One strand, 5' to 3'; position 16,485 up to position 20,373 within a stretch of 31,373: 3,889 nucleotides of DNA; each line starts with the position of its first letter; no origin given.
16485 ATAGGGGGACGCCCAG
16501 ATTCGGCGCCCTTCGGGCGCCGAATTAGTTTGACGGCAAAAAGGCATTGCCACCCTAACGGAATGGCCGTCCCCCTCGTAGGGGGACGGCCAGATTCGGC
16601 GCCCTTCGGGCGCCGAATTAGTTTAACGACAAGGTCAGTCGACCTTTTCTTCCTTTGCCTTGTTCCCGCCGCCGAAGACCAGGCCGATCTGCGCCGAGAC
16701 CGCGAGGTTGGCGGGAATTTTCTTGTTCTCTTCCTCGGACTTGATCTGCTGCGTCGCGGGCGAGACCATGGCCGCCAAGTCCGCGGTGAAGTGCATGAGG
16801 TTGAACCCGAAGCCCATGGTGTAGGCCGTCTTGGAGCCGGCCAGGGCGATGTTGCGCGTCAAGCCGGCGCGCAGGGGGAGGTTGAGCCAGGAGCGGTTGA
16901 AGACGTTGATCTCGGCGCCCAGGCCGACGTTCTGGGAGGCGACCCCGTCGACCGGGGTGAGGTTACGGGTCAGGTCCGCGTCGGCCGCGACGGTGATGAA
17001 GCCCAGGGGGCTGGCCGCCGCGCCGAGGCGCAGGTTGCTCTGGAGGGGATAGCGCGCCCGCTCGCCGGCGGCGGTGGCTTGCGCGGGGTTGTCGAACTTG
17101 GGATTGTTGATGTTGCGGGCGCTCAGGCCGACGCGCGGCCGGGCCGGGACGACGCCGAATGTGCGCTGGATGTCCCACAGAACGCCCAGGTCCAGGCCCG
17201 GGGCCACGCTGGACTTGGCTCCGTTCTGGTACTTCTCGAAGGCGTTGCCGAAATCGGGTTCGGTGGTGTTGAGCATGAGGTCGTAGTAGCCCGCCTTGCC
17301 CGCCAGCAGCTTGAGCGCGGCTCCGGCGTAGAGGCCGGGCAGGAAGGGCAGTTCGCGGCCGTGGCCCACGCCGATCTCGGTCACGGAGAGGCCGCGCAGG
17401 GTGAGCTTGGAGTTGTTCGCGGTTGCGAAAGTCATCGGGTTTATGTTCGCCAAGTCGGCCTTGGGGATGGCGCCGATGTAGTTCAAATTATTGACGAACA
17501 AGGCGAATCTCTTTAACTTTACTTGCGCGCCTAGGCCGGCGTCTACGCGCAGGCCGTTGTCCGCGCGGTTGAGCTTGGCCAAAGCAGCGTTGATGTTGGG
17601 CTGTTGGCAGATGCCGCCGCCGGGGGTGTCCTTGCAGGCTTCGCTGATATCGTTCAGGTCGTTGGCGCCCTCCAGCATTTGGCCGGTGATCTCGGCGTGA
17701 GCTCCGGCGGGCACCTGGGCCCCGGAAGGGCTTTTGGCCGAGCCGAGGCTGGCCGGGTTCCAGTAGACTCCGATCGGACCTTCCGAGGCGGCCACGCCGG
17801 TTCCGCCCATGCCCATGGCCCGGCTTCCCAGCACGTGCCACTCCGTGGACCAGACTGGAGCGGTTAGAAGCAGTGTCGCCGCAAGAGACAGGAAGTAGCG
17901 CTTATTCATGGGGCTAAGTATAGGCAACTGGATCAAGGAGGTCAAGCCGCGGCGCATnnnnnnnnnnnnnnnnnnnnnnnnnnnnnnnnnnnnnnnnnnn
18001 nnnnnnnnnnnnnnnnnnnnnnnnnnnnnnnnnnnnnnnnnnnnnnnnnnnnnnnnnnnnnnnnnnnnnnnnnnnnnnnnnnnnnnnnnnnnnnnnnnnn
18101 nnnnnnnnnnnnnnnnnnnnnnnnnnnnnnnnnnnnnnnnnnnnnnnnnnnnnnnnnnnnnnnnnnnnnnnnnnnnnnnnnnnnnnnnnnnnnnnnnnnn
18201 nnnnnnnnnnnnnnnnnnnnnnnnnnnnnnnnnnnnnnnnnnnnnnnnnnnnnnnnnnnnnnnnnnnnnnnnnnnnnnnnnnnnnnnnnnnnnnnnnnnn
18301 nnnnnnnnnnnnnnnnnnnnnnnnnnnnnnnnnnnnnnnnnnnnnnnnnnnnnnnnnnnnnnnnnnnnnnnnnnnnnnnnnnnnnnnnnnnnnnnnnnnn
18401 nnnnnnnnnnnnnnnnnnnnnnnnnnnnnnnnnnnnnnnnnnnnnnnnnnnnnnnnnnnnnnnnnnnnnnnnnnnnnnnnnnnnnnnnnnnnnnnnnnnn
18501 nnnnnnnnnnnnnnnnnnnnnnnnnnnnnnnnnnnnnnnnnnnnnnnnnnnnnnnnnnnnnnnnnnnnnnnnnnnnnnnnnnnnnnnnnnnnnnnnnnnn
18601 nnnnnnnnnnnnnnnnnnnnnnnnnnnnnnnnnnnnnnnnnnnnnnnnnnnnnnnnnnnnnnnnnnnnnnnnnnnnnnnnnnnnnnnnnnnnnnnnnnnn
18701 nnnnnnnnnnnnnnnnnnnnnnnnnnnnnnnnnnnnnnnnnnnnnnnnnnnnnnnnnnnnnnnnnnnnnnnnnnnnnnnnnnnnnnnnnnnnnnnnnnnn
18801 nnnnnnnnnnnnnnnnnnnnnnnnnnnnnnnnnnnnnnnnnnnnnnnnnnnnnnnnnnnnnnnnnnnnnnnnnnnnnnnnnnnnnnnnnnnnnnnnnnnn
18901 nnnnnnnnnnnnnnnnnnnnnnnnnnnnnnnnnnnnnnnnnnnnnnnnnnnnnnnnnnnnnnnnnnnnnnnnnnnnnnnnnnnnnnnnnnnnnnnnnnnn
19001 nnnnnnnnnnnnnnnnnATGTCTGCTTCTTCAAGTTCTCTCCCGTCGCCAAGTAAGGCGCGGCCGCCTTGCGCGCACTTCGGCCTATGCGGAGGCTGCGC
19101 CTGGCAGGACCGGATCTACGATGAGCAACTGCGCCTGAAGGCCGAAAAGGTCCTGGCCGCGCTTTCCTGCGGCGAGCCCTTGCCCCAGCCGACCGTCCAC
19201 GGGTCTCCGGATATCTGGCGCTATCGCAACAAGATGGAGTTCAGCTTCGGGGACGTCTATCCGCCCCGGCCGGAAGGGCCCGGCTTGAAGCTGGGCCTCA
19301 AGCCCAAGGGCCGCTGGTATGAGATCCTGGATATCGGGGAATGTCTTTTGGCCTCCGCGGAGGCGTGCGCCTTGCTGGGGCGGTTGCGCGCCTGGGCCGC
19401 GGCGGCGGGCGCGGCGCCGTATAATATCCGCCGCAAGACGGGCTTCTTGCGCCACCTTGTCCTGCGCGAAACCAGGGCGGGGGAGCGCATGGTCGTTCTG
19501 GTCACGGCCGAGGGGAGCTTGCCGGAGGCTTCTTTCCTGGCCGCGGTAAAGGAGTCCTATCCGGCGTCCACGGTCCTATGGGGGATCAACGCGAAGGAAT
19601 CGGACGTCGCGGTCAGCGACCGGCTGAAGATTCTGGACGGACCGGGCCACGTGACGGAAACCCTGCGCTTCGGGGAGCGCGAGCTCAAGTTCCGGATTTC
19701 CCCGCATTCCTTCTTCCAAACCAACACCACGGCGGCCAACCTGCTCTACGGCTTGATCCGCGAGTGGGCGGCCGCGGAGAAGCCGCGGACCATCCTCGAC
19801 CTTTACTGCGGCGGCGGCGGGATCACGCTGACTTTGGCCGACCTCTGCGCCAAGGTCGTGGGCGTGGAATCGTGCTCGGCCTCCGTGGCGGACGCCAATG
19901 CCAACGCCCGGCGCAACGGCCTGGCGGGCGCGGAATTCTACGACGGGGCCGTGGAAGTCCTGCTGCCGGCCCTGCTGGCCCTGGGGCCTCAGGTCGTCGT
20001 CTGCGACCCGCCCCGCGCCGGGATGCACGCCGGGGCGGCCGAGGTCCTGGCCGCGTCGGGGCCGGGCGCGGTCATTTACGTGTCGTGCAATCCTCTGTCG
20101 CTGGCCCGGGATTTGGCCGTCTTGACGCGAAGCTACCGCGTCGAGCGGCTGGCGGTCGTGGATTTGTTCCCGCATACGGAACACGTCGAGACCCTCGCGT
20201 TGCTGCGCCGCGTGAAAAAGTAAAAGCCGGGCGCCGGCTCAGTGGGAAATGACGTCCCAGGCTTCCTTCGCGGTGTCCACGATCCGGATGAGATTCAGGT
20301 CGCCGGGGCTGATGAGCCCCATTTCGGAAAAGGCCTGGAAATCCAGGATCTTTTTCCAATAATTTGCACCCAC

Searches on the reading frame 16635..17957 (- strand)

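Call 17: search_protein_families(library=pfam, proteins=[window:16635-17957:-], max_evalue=0.001)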
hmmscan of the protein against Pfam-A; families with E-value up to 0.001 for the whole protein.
window:16635-17957:- (440 aa): 1 family
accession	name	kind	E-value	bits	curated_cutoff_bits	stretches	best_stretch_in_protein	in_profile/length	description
PF13729.12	TraF_2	-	1.1e-21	77.7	25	1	64-328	1-264/264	F plasmid transfer operon, TraF, protein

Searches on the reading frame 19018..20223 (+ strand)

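Call 17: search_protein_families(library=pfam, proteins=[window:19018-20223:+], max_evalue=0.001)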
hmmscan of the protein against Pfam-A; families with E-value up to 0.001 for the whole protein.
window:19018-20223:+ (401 aa): 6 families
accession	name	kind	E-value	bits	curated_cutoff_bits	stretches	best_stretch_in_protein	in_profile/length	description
PF05958.17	tRNA_U5-meth_tr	-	1.7e-27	96.8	23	1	200-398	147-356/357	tRNA (Uracil-5-)-methyltransferase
PF13847.12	Methyltransf_31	-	9.1e-07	29.1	27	1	257-317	5-67/145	Methyltransferase domain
PF13649.12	Methyltransf_25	-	4.4e-06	27.7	27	1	259-314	1-57/97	Methyltransferase domain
PF09445.16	Methyltransf_15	-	7.6e-05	22.8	22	1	257-303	2-48/165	RNA cap guanine-N2 methyltransferase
PF08241.18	Methyltransf_11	-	0.00066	20.7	21.2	0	260-314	1-53/95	Methyltransferase domain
PF05175.20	MTS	-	0.0008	19.5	23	0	255-332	31-107/170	Methyltransferase small domain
